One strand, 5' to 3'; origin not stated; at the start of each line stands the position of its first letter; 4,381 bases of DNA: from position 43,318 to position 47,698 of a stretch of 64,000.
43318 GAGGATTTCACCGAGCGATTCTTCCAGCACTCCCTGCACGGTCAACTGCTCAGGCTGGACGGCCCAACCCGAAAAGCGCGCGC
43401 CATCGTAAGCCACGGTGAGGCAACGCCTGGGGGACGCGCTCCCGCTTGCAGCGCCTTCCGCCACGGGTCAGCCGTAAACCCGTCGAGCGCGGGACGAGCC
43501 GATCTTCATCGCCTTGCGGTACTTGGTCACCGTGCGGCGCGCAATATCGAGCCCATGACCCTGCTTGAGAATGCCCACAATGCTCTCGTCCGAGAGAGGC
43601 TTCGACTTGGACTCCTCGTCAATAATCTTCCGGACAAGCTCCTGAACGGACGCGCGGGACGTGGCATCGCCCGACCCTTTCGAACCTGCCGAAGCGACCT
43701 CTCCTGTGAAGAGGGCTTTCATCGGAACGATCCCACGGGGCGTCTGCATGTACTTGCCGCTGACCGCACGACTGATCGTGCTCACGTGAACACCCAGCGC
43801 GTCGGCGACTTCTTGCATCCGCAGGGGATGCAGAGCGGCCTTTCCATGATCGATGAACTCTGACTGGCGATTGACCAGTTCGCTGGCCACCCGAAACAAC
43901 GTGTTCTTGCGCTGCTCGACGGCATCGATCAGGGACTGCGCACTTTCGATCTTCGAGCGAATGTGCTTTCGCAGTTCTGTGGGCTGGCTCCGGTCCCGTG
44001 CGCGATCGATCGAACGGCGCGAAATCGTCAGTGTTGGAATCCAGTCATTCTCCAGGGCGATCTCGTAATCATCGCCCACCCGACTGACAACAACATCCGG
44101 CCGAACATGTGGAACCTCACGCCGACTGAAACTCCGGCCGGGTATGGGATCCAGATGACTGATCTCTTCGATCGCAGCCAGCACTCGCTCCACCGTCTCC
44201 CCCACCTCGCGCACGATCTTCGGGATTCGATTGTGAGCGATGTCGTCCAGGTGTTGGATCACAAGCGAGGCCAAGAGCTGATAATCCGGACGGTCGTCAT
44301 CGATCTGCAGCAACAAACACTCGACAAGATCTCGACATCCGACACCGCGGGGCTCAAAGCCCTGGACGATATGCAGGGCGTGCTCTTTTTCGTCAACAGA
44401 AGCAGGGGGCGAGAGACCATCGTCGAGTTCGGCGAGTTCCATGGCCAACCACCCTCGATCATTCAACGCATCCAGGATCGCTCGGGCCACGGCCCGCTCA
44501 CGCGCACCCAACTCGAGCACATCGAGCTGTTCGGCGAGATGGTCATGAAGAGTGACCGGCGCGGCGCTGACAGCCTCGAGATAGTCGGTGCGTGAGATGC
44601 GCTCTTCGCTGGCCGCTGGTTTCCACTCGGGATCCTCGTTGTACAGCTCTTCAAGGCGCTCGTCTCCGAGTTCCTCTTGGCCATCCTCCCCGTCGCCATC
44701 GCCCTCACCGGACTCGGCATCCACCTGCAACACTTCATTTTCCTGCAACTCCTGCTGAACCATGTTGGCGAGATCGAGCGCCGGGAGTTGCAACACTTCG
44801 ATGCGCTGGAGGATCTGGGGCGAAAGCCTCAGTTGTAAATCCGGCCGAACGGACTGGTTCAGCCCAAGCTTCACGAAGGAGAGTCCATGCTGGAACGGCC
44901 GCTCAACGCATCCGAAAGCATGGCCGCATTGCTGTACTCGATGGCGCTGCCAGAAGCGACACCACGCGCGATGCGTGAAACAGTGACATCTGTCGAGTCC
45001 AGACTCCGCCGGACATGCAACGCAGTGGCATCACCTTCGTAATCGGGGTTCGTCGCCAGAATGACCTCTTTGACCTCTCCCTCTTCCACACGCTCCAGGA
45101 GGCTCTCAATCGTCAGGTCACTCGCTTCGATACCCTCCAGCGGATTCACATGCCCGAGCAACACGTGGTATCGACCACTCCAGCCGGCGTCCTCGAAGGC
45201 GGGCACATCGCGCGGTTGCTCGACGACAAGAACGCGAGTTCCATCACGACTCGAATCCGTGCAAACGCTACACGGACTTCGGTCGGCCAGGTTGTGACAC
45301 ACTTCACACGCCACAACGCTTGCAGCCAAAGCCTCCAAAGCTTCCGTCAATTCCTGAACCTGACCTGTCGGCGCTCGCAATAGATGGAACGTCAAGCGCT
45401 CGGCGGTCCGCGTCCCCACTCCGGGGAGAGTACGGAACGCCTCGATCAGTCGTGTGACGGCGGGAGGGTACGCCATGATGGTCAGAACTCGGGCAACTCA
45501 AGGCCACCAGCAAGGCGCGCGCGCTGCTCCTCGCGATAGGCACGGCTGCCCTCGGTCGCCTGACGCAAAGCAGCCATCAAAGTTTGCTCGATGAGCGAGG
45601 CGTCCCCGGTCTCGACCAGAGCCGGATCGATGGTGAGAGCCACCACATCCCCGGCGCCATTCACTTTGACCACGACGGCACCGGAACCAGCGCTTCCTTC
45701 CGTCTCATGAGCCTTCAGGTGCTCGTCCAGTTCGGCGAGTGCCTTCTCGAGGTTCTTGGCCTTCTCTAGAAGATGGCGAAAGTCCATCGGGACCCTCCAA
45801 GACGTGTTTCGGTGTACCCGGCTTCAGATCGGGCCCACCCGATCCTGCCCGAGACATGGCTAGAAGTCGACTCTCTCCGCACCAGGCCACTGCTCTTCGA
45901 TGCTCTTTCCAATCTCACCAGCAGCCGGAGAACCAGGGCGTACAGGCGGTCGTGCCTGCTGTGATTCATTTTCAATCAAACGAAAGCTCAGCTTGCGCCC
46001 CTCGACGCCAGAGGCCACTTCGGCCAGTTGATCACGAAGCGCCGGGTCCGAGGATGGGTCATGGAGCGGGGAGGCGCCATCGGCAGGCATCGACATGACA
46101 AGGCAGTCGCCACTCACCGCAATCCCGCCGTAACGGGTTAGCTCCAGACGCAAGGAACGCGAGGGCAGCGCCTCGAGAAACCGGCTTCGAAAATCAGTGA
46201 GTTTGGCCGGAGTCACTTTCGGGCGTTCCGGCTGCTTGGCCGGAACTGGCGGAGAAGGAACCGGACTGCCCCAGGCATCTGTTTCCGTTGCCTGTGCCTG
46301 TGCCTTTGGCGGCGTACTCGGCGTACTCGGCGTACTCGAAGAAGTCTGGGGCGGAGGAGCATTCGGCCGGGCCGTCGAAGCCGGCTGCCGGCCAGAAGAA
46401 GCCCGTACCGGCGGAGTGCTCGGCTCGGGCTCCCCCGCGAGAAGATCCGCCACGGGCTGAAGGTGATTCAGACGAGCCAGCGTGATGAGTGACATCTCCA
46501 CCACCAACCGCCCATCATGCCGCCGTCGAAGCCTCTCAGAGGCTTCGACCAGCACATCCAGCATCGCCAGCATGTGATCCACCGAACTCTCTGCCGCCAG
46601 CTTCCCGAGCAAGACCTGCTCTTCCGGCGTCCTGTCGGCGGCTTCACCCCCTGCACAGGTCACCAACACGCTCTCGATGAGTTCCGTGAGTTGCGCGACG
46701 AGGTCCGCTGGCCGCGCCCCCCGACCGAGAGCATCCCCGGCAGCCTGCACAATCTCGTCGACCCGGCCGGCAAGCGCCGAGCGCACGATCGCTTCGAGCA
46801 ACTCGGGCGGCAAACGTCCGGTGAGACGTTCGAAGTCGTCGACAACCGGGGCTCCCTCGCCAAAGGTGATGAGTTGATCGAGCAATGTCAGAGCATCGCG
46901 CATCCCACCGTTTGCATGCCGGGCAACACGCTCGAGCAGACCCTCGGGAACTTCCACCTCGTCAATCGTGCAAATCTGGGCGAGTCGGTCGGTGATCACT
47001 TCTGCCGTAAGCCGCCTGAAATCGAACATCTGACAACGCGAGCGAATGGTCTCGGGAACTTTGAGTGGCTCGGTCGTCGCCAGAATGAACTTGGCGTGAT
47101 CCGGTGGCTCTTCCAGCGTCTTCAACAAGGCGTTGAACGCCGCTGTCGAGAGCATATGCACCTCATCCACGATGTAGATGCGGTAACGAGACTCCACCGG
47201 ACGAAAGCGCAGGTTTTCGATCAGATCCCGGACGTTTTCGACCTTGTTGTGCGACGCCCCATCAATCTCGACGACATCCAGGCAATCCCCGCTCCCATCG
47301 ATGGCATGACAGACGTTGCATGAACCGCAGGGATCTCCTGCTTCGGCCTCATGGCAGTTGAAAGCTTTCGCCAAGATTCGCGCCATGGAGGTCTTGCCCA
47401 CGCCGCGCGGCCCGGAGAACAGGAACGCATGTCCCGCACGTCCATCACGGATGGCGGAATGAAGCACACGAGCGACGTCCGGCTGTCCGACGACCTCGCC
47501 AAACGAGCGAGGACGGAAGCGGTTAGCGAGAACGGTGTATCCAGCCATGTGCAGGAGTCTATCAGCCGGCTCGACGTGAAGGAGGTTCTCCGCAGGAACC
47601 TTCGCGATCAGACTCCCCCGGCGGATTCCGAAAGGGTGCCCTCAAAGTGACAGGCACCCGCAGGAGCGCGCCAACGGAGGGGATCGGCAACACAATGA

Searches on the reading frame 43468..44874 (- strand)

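Call 69: search_protein_families(library=pfam, proteins=[window:43468-44874:-], max_evalue=0.001)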
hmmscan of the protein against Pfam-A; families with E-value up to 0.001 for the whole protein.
window:43468-44874:- (468 aa): 4 families
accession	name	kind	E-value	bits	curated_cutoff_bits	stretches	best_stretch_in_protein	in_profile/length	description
PF04552.19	Sigma54_DBD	-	6.4e-57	192.2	22.8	1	303-465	2-159/160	Sigma-54, DNA binding domain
PF04963.19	Sigma54_CBD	-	6.3e-48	163.4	22.9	1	100-286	3-183/185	Sigma-54 factor, core binding domain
PF00309.25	Sigma54_AID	-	1.3e-07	31.7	23.8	1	7-50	2-45/46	Sigma-54 factor, Activator interacting domain (AID)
PF00356.27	LacI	-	0.00027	21.1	27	0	353-374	2-23/46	Bacterial regulatory proteins, lacI family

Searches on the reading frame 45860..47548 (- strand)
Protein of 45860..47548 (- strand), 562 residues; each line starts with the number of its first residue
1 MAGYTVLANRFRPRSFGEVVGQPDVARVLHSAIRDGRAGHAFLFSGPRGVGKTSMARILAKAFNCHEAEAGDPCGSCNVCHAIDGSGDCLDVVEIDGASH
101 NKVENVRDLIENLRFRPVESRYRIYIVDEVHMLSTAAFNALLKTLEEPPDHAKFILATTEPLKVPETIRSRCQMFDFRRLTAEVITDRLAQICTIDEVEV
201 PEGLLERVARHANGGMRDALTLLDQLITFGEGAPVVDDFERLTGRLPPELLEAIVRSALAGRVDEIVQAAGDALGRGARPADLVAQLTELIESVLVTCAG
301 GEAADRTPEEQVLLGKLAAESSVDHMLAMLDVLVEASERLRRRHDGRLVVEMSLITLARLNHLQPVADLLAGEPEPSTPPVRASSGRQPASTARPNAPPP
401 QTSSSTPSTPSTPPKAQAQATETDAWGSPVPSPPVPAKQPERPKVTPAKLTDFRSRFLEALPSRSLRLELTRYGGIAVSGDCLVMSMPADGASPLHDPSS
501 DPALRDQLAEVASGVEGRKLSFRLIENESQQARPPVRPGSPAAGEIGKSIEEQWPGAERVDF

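Call 69: search_protein_families(library=pfam, proteins=[window:45860-47548:-], max_evalue=0.001)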
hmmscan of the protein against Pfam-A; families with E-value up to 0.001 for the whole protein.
window:45860-47548:- (562 aa): 11 families
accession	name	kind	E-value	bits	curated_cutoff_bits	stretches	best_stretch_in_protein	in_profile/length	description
PF13177.12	DNA_pol3_delta2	-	9.2e-45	152.9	27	1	21-180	1-160/161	DNA polymerase III, delta subunit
PF00004.35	AAA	-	6.1e-12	46.6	21.2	1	43-174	2-125/131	ATPase family associated with various cellular activities (AAA)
PF22608.2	DNAX_ATPase_lid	-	3.1e-11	43.3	27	1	185-232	2-49/49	DNA polymerase III clamp loader subunit, ATPase lid domain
PF12169.13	DNA_pol3_gamma3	-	5e-08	33.3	24.4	1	255-368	22-138/143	DNA polymerase III subunits gamma and tau domain III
PF05496.18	RuvB_N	-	1.4e-06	28.6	27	1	12-66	2-60/159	Holliday junction DNA helicase RuvB P-loop domain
PF13401.12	AAA_22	-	6.9e-06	26.8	27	1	43-160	9-124/130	AAA domain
PF07728.20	AAA_5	-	2.3e-05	24.9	22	0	42-65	2-25/139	AAA domain (dynein-related subfamily)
PF21960.2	RCF1-5-like_lid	-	9.6e-05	22.7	27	1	188-223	2-38/43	RCF1/5-like, AAA+ ATPase lid domain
PF13604.12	AAA_30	-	0.00021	21.5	27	1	42-147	21-114/191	AAA domain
PF13191.12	AAA_16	-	0.00076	20.4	32.6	0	30-66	13-51/167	AAA ATPase domain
PF06068.19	TIP49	-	0.00079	19.1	23.8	0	25-63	35-74/347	TIP49 P-loop domain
